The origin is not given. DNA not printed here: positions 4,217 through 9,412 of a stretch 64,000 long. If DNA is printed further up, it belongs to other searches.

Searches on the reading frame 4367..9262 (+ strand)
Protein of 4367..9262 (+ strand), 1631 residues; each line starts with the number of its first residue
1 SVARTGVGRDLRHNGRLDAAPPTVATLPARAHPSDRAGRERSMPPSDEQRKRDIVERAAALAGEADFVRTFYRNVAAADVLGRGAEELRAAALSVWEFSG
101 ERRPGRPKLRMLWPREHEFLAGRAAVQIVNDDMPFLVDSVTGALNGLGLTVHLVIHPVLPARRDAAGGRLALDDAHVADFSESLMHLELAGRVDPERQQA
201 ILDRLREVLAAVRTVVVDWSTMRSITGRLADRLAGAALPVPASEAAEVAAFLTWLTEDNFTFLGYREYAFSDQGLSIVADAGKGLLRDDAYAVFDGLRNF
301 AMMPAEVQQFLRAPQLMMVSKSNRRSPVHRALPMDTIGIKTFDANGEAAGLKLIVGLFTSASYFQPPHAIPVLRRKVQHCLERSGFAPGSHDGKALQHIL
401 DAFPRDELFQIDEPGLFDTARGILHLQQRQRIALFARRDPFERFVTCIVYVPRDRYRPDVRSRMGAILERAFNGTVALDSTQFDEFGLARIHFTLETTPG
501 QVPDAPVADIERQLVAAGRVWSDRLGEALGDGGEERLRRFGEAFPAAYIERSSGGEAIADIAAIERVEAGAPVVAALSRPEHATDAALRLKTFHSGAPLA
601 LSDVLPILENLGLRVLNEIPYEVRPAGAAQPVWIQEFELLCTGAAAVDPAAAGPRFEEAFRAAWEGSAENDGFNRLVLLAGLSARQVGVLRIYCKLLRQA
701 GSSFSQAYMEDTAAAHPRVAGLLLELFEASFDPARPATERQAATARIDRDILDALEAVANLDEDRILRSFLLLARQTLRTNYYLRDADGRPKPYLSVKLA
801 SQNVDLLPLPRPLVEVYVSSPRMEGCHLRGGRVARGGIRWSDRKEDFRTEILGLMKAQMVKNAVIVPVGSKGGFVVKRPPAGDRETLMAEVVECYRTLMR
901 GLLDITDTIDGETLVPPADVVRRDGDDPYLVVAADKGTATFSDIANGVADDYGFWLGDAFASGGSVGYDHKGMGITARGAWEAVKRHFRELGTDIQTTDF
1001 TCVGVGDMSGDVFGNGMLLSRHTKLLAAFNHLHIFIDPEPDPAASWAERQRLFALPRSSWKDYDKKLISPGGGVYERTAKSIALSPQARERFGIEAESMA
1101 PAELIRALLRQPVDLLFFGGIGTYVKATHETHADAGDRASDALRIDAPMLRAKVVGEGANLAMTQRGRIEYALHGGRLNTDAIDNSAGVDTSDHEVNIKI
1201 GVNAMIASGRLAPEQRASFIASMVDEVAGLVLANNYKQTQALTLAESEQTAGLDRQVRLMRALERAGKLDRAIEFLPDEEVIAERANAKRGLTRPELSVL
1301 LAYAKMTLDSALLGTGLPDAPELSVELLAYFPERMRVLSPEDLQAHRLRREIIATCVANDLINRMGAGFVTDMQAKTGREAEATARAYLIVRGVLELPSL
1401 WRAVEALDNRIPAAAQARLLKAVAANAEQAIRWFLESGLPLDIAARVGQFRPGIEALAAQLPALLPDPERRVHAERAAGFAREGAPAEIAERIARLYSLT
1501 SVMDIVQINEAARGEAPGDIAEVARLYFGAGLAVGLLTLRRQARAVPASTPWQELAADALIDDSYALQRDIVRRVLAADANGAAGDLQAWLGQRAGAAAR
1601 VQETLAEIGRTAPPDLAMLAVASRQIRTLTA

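Call 73: search_protein_families(library=pfam, proteins=[window:4367-9262:+], max_evalue=0.0001)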
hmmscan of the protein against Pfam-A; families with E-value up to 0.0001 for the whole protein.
window:4367-9262:+ (1631 aa): 8 families
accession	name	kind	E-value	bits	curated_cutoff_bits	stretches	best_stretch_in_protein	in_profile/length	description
PF05088.18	Bac_GDH_CD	-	1.7e-255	848.7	22.8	1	751-1244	2-496/497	Bacterial NAD-glutamate dehydrogenase, catalytic domain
PF21074.2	GDH_C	-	5.2e-100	335.3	26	1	1290-1627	2-338/339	Glutamate dehydrogenase, C-terminal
PF21075.3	GDH_ACT1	-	3.6e-35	121.3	23.7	1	67-205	1-144/144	Glutamate dehydrogenase, ACT1 domain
PF21078.2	GDH_HM3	-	3.2e-27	94.8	24.6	1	668-733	1-66/66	Glutamate dehydrogenase, helical motif 3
PF21076.3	GDH_ACT2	-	3.9e-26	91.9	22.8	1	434-521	2-89/90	Glutamate dehydrogenase, ACT2 domain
PF21073.2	GDH_HM1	-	1.7e-25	89.1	21.2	1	370-429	1-60/60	Glutamate dehydrogenase, helical motif 1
PF21077.3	GDH_ACT3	-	6e-22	77.6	22.2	1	576-650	5-78/80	Glutamate dehydrogenase, ACT3 domain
PF21079.2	GDH_HM2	-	3.9e-09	36.8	21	1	533-566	7-44/45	Glutamate dehydrogenase, helical motif 2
